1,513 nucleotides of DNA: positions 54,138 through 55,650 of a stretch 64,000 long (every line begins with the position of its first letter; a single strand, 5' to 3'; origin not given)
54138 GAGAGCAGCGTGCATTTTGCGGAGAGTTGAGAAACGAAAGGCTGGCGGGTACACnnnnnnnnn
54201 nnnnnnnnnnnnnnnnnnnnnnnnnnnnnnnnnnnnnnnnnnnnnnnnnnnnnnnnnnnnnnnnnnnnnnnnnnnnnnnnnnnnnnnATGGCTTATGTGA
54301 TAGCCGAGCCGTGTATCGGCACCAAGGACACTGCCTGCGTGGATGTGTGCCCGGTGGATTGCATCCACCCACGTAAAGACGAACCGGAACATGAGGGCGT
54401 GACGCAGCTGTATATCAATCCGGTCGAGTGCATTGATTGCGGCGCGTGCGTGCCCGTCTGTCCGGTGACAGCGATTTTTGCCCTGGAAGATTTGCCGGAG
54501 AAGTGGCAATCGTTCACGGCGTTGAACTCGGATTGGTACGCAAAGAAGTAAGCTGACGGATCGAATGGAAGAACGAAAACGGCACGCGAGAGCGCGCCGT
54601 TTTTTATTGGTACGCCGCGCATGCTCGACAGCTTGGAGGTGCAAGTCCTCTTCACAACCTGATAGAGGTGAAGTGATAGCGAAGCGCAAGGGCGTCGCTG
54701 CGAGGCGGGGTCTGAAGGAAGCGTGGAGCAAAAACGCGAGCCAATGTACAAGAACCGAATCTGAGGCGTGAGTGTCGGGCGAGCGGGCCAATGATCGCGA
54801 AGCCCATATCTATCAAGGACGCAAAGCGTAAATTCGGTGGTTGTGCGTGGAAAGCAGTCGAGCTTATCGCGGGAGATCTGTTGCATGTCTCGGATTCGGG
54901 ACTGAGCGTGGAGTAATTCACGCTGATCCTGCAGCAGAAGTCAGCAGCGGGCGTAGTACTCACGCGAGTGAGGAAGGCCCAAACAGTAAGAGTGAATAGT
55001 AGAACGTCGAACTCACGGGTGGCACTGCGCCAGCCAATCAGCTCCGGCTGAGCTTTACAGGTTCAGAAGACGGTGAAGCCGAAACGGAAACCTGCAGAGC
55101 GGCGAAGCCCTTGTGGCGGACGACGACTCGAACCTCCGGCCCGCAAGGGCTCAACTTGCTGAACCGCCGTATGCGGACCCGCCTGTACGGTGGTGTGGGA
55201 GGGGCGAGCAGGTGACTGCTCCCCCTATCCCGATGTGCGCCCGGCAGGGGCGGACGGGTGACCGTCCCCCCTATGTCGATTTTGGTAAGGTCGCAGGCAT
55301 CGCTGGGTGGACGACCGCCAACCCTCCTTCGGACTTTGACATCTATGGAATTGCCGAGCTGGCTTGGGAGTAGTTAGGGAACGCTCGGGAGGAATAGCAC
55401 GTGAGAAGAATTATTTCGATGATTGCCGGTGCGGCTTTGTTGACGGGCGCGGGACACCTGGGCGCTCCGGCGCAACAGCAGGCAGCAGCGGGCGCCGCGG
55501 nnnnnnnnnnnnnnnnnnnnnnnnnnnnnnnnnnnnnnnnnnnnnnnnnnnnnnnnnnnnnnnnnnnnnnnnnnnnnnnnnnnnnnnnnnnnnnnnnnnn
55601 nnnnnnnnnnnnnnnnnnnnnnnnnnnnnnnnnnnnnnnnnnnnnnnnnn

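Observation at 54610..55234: ORF-less IIC intron with intact EBS1-IBS1 pairing at its current site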

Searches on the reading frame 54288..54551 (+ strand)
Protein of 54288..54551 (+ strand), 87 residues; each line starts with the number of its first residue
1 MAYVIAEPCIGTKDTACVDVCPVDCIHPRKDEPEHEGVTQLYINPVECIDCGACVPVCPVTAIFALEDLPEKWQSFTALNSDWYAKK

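Call 16: find_encoding_contigs(protein=window:54288-54551:+, flank=4000, max_places=10)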
Protein window:54288-54551:+ (87 aa): 22 contigs read that carry it; 10 places shown.
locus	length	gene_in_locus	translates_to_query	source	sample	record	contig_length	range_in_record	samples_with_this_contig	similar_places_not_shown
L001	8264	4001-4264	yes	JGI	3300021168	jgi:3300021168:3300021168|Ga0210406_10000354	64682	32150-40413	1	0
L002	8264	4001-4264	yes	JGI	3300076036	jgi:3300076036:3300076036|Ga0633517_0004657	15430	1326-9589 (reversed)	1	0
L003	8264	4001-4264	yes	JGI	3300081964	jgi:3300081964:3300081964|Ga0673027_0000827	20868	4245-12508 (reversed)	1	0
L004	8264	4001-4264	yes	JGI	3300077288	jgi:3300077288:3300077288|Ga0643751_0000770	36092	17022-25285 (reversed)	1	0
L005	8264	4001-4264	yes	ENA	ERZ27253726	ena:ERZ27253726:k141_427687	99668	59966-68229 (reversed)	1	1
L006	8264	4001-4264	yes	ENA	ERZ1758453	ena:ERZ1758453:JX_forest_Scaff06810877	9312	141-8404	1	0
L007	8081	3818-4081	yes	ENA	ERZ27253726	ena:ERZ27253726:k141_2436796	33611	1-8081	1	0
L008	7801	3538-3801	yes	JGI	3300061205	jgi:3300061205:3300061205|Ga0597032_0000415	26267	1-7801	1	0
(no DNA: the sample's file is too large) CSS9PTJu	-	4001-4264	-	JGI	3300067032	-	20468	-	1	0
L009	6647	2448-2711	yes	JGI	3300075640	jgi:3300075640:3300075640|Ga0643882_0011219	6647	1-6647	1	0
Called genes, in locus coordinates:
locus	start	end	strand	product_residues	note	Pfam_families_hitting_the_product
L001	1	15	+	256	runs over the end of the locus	PF07719:TPR_2 (faint), PF13428:TPR_14 (faint), PF00515:TPR_1 (faint), PF13181:TPR_8 (faint), PF13424:TPR_12 (faint), PF14559:TPR_19 (faint), PF07721:TPR_4 (faint), PF13432:TPR_16 (weak)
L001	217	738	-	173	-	PF12867:DinB_2, PF11716:MDMPI_N (weak)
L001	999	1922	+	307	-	PF00890:FAD_binding_2 (weak), PF01134:GIDA (faint), PF01266:DAO (weak), PF03486:HI0933_like (faint), PF07992:Pyr_redox_2, PF13450:NAD_binding_8 (faint), PF13738:Pyr_redox_3, PF00070:Pyr_redox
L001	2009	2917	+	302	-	PF01619:Pro_dh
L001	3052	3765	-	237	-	PF13483:Lactamase_B_3, PF00753:Lactamase_B, PF12706:Lactamase_B_2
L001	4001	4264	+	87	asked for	PF12797:Fer4_2 (faint), PF12837:Fer4_6 (faint), PF13237:Fer4_10 (weak), PF14697:Fer4_21 (faint), PF12800:Fer4_4 (faint), PF12838:Fer4_7, PF13187:Fer4_9 (weak), PF00037:Fer4 (weak), +2 more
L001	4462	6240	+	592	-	PF06500:FrsA-like, PF02129:Peptidase_S15, PF00561:Abhydrolase_1 (weak), PF01738:DLH (faint), PF12697:Abhydrolase_6, PF00326:Peptidase_S9 (weak), PF12146:Hydrolase_4, PF08840:BAAT_C (faint)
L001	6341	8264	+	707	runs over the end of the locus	PF01074:Glyco_hydro_38N, PF03065:Glyco_hydro_57, PF09094:AmyA-A_glucT_m, PF09095:AmyA-gluTrfs_C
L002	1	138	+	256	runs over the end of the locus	PF07719:TPR_2 (faint), PF13181:TPR_8 (faint), PF13424:TPR_12 (weak), PF14559:TPR_19 (faint), PF13432:TPR_16 (weak)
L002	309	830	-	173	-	PF11716:MDMPI_N, PF12867:DinB_2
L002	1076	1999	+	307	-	PF00890:FAD_binding_2 (weak), PF01134:GIDA (faint), PF01266:DAO (weak), PF01946:Thi4 (faint), PF03486:HI0933_like (faint), PF07992:Pyr_redox_2, PF13738:Pyr_redox_3, PF00070:Pyr_redox, +1 more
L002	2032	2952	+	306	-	PF01619:Pro_dh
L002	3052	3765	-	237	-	PF13483:Lactamase_B_3, PF00753:Lactamase_B, PF12706:Lactamase_B_2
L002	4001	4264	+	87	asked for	PF12797:Fer4_2 (faint), PF12837:Fer4_6 (faint), PF13237:Fer4_10 (weak), PF14697:Fer4_21 (faint), PF12800:Fer4_4 (faint), PF12838:Fer4_7, PF13187:Fer4_9 (weak), PF00037:Fer4 (weak), +2 more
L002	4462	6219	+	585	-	PF06500:FrsA-like (weak), PF02129:Peptidase_S15, PF12697:Abhydrolase_6 (weak), PF01738:DLH (faint), PF12146:Hydrolase_4, PF00326:Peptidase_S9 (weak), PF08840:BAAT_C (weak)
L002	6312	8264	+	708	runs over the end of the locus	PF01074:Glyco_hydro_38N, PF03065:Glyco_hydro_57, PF09094:AmyA-A_glucT_m, PF09095:AmyA-gluTrfs_C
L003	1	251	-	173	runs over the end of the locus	PF11716:MDMPI_N (weak), PF12867:DinB_2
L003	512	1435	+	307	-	PF00890:FAD_binding_2 (weak), PF01134:GIDA (faint), PF01266:DAO (weak), PF03486:HI0933_like (faint), PF07992:Pyr_redox_2, PF13450:NAD_binding_8 (faint), PF13738:Pyr_redox_3, PF00070:Pyr_redox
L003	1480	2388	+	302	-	PF01619:Pro_dh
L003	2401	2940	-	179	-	-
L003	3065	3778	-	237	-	PF13483:Lactamase_B_3, PF00753:Lactamase_B, PF12706:Lactamase_B_2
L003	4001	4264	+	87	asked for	PF12797:Fer4_2 (faint), PF12837:Fer4_6 (faint), PF13237:Fer4_10 (weak), PF14697:Fer4_21 (faint), PF12800:Fer4_4 (faint), PF12838:Fer4_7, PF13187:Fer4_9 (weak), PF00037:Fer4 (weak), +2 more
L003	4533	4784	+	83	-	PF00078:RVT_1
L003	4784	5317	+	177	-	PF08388:GIIM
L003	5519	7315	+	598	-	PF06500:FrsA-like, PF02129:Peptidase_S15, PF00561:Abhydrolase_1 (weak), PF01738:DLH (faint), PF12697:Abhydrolase_6, PF00326:Peptidase_S9 (weak), PF12146:Hydrolase_4, PF08840:BAAT_C (faint)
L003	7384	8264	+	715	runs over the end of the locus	PF01074:Glyco_hydro_38N, PF03065:Glyco_hydro_57, PF09094:AmyA-A_glucT_m, PF09095:AmyA-gluTrfs_C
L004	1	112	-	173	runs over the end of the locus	PF11716:MDMPI_N (weak), PF12867:DinB_2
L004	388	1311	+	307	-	PF00890:FAD_binding_2 (weak), PF01134:GIDA (faint), PF01266:DAO (weak), PF01946:Thi4 (faint), PF03486:HI0933_like (faint), PF07992:Pyr_redox_2, PF13738:Pyr_redox_3, PF00070:Pyr_redox, +1 more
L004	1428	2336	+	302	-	PF01619:Pro_dh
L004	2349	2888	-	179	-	-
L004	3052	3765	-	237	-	PF13483:Lactamase_B_3, PF00753:Lactamase_B, PF12706:Lactamase_B_2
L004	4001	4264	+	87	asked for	PF12797:Fer4_2 (faint), PF12837:Fer4_6 (faint), PF13237:Fer4_10 (weak), PF14697:Fer4_21 (faint), PF12800:Fer4_4 (faint), PF12838:Fer4_7, PF13187:Fer4_9 (weak), PF00037:Fer4 (weak), +2 more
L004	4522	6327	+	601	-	PF06500:FrsA-like, PF02129:Peptidase_S15, PF00561:Abhydrolase_1, PF01738:DLH (faint), PF12697:Abhydrolase_6, PF00326:Peptidase_S9 (weak), PF12146:Hydrolase_4, PF08840:BAAT_C (faint)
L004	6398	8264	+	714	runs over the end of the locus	PF01074:Glyco_hydro_38N, PF03065:Glyco_hydro_57, PF09094:AmyA-A_glucT_m, PF09095:AmyA-gluTrfs_C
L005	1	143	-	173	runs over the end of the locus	PF11716:MDMPI_N (weak), PF12867:DinB_2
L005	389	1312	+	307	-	PF00890:FAD_binding_2 (weak), PF01134:GIDA (faint), PF01266:DAO (weak), PF03486:HI0933_like (faint), PF07992:Pyr_redox_2, PF12831:FAD_oxidored (faint), PF13738:Pyr_redox_3, PF00070:Pyr_redox, +1 more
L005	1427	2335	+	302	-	PF01619:Pro_dh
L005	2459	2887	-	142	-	-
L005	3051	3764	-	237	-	PF13483:Lactamase_B_3, PF00753:Lactamase_B, PF12706:Lactamase_B_2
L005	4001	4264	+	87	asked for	PF12797:Fer4_2 (faint), PF12837:Fer4_6 (faint), PF13237:Fer4_10 (weak), PF14697:Fer4_21 (faint), PF12800:Fer4_4 (faint), PF12838:Fer4_7, PF13187:Fer4_9 (weak), PF00037:Fer4 (weak), +2 more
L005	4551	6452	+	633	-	PF06500:FrsA-like, PF02129:Peptidase_S15, PF20434:BD-FAE (faint), PF00561:Abhydrolase_1 (weak), PF12146:Hydrolase_4, PF12697:Abhydrolase_6, PF00326:Peptidase_S9 (weak), PF08840:BAAT_C (weak), +1 more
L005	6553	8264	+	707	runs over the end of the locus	PF01074:Glyco_hydro_38N, PF03065:Glyco_hydro_57, PF09094:AmyA-A_glucT_m, PF09095:AmyA-gluTrfs_C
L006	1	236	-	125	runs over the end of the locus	?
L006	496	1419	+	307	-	PF00890:FAD_binding_2 (weak), PF01134:GIDA (faint), PF01266:DAO (weak), PF03486:HI0933_like (faint), PF07992:Pyr_redox_2, PF13450:NAD_binding_8 (faint), PF13738:Pyr_redox_3, PF00070:Pyr_redox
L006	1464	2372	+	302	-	PF01619:Pro_dh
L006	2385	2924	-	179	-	-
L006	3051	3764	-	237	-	PF13483:Lactamase_B_3, PF00753:Lactamase_B, PF12706:Lactamase_B_2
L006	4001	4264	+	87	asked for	PF12797:Fer4_2 (faint), PF12837:Fer4_6 (faint), PF13237:Fer4_10 (weak), PF14697:Fer4_21 (faint), PF12800:Fer4_4 (faint), PF12838:Fer4_7, PF13187:Fer4_9 (weak), PF00037:Fer4 (weak), +2 more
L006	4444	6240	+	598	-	PF06500:FrsA-like (weak), PF02129:Peptidase_S15, PF00561:Abhydrolase_1 (weak), PF01738:DLH (faint), PF12697:Abhydrolase_6, PF00326:Peptidase_S9 (weak), PF12146:Hydrolase_4, PF08840:BAAT_C (faint)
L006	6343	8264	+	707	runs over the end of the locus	PF01074:Glyco_hydro_38N, PF03065:Glyco_hydro_57, PF09094:AmyA-A_glucT_m, PF09095:AmyA-gluTrfs_C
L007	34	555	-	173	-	PF12867:DinB_2, PF11716:MDMPI_N (weak)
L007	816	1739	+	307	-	PF00890:FAD_binding_2 (weak), PF01134:GIDA (faint), PF01266:DAO (weak), PF03486:HI0933_like (faint), PF07992:Pyr_redox_2, PF13450:NAD_binding_8 (faint), PF13738:Pyr_redox_3, PF00070:Pyr_redox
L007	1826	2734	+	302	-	PF01619:Pro_dh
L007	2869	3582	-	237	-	PF13483:Lactamase_B_3, PF00753:Lactamase_B, PF12706:Lactamase_B_2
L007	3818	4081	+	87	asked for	PF12797:Fer4_2 (faint), PF12837:Fer4_6 (faint), PF13237:Fer4_10 (weak), PF14697:Fer4_21 (faint), PF12800:Fer4_4 (faint), PF12838:Fer4_7, PF13187:Fer4_9 (weak), PF00037:Fer4 (weak), +2 more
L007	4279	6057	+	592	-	PF06500:FrsA-like, PF02129:Peptidase_S15, PF00561:Abhydrolase_1 (weak), PF01738:DLH (faint), PF12697:Abhydrolase_6, PF00326:Peptidase_S9 (weak), PF12146:Hydrolase_4, PF08840:BAAT_C (faint)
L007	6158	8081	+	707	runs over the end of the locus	PF01074:Glyco_hydro_38N, PF03065:Glyco_hydro_57, PF09094:AmyA-A_glucT_m, PF09095:AmyA-gluTrfs_C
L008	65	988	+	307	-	PF00890:FAD_binding_2 (weak), PF01134:GIDA (faint), PF01266:DAO (weak), PF03486:HI0933_like (faint), PF07992:Pyr_redox_2, PF13450:NAD_binding_8 (faint), PF13738:Pyr_redox_3, PF00070:Pyr_redox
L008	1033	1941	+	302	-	PF01619:Pro_dh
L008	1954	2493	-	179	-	-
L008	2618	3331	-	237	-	PF13483:Lactamase_B_3, PF00753:Lactamase_B, PF12706:Lactamase_B_2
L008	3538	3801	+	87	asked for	PF12797:Fer4_2 (faint), PF12837:Fer4_6 (faint), PF13237:Fer4_10 (weak), PF14697:Fer4_21 (faint), PF12800:Fer4_4 (faint), PF12838:Fer4_7, PF13187:Fer4_9 (weak), PF00037:Fer4 (weak), +2 more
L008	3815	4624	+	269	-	PF00078:RVT_1, PF08388:GIIM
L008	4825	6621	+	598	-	PF06500:FrsA-like, PF02129:Peptidase_S15, PF00561:Abhydrolase_1 (weak), PF01738:DLH (faint), PF12697:Abhydrolase_6, PF00326:Peptidase_S9 (weak), PF12146:Hydrolase_4, PF08840:BAAT_C (faint)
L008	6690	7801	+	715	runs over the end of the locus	PF01074:Glyco_hydro_38N, PF03065:Glyco_hydro_57, PF09094:AmyA-A_glucT_m, PF09095:AmyA-gluTrfs_C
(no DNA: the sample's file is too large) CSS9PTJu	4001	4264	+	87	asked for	PF12797:Fer4_2 (faint), PF12837:Fer4_6 (faint), PF13237:Fer4_10 (weak), PF14697:Fer4_21 (faint), PF12800:Fer4_4 (faint), PF12838:Fer4_7, PF13187:Fer4_9 (weak), PF00037:Fer4 (weak), +2 more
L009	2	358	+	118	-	?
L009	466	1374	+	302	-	PF01619:Pro_dh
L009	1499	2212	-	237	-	PF13483:Lactamase_B_3, PF00753:Lactamase_B, PF12706:Lactamase_B_2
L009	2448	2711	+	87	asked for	PF12797:Fer4_2 (faint), PF12837:Fer4_6 (faint), PF13237:Fer4_10 (weak), PF14697:Fer4_21 (faint), PF12800:Fer4_4 (faint), PF12838:Fer4_7, PF13187:Fer4_9 (weak), PF00037:Fer4 (weak), +2 more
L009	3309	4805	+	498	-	PF00078:RVT_1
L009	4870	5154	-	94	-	-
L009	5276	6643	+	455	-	PF00772:DnaB, PF13481:AAA_25, PF03796:DnaB_C, PF06745:ATPase (weak)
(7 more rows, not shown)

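Call 59: search_protein_families(library=pfam, proteins=[L009:3309-4805:+], max_evalue=0.001)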
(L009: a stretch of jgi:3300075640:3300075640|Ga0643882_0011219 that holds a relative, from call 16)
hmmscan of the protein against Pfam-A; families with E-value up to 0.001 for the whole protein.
L009:3309-4805:+ (498 aa): 2 families
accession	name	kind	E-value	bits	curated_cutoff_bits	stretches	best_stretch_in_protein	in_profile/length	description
PF00078.32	RVT_1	-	3.1e-40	138.5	29.6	1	142-372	1-204/205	Reverse transcriptase (RNA-dependent DNA polymerase)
PF00680.25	RdRP_1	-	0.0002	20.7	23.9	1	256-350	282-374/450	Viral RNA-dependent RNA polymerase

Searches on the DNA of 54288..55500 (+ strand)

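Call 8: search_dna_similar(query=window:54610-55234:+, collection=plasmids, mode=distant)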
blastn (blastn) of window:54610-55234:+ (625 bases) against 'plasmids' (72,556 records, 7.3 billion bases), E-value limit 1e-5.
Records with a match: 574; places in all: 711; records where one place covers at least 80% of the query: 0.
Best place of each record, by identity: 90-95% 197; 80-90% 43; 60-80% 334.
By first word of the organism name: Escherichia 223; Klebsiella 80; Sinorhizobium 75; Citrobacter 25; Enterobacter 21; Bradyrhizobium 13; Aeromonas 11; Pseudomonas 10; Providencia 9; Salmonella 9; and 39 more.
By predicted mobility (MOB-suite, as given by PLSDB): conjugative 311; mobilizable 160; non-mobilizable 103.
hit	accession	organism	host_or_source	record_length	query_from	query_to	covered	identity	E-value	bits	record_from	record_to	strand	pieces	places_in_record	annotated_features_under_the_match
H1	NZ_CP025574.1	Escherichia coli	Homo sapiens,Bacterial isolate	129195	5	392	62%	71.3%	7e-38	166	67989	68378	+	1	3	none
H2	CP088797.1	Escherichia coli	Homo sapiens,blood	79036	5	392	62%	71.3%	7e-38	166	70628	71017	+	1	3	none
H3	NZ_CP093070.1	Escherichia coli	Branta canadensis,Whole organism,Feces ...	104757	5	392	62%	71.3%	7e-38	166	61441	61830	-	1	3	none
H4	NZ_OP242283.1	Escherichia coli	Homo sapiens,stool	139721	5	392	62%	71.3%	7e-38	166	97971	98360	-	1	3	none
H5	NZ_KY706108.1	Escherichia coli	blood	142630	5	392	62%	71.3%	7e-38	166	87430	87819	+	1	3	none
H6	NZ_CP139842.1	Escherichia coli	Homo sapiens,cell culture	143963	5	392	62%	71.3%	7e-38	166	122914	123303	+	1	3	none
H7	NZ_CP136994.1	Escherichia coli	Pre-treated sample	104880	5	392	62%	71.3%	7e-38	166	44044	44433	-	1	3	none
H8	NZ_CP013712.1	Klebsiella pneumoniae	whole oragnism,the activated sludge of ...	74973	5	392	62%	71.3%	5e-40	173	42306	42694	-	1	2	none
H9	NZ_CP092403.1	Klebsiella quasipneumoniae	Bovine,assembly,Mastitis-milk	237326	5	392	62%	71.3%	5e-40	173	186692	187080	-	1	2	none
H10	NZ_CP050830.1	Klebsiella pneumoniae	milk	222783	5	392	62%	71.3%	5e-40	173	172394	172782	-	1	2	none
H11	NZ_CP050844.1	Klebsiella pneumoniae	milk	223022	5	392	62%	71.3%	5e-40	173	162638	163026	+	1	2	none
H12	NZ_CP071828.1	Burkholderia anthina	pure culture,RoundUp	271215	1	375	60%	72.1%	1e-48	202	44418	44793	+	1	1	none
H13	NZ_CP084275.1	Caballeronia grimmiae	Leptoglossus zonatus,Cell culture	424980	1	381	61%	70.8%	5e-40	172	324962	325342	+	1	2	none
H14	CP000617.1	Burkholderia vietnamiensis G4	-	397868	1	381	61%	70.7%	9e-43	181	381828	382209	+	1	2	none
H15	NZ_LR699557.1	Paraburkholderia dioscoreae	-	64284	1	381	61%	70.7%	1e-41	178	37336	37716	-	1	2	none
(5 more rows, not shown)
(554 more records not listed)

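Call 58: search_rna_families(sources=[L009, L041, L185], threshold=gathering)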
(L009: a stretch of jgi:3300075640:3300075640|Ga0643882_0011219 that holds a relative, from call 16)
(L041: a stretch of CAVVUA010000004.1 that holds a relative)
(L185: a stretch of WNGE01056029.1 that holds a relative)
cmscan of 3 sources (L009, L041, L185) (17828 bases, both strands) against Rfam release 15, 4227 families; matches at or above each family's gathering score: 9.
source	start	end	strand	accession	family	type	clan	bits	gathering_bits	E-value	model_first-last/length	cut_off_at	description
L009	3000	3219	+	RF02005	group-II-D1D4-6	Intron;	CL00102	188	49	1.1e-55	1-225/225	no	Group II catalytic intron D1-D4-6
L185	712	881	+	RF02001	group-II-D1D4-3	Intron;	CL00102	125.8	32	5.1e-26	1-170/170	no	Group II catalytic intron D1-D4-3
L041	2700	2869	+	RF02001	group-II-D1D4-3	Intron;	CL00102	124.4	32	1.1e-25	1-170/170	no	Group II catalytic intron D1-D4-3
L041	3324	3495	+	RF02001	group-II-D1D4-3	Intron;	CL00102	121.9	32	4.4e-25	1-170/170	no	Group II catalytic intron D1-D4-3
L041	3534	3611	+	RF01998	group-II-D1D4-1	Intron;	CL00102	54.8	35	1.2e-07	1-84/84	no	Group II catalytic intron D1-D4-1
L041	2908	2985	+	RF01998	group-II-D1D4-1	Intron;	CL00102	45.7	35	1.3e-05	1-84/84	no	Group II catalytic intron D1-D4-1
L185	920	998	+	RF01998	group-II-D1D4-1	Intron;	CL00102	45.3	35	1.6e-05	1-84/84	no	Group II catalytic intron D1-D4-1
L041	3168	3240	+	RF00029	Intron_gpII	Intron;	-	42.1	40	1.9e-05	1-77/77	no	Group II catalytic intron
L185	2558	2630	+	RF00029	Intron_gpII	Intron;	-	42.1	40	1.9e-05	1-77/77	no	Group II catalytic intron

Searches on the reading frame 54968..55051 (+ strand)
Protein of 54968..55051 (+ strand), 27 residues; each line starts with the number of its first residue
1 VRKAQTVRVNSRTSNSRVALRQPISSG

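Call 29: search_protein_families(library=pfam, proteins=[window:54968-55051:+], max_evalue=1)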
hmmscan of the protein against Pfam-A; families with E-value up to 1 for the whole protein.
window:54968-55051:+ (27 aa): 0 families
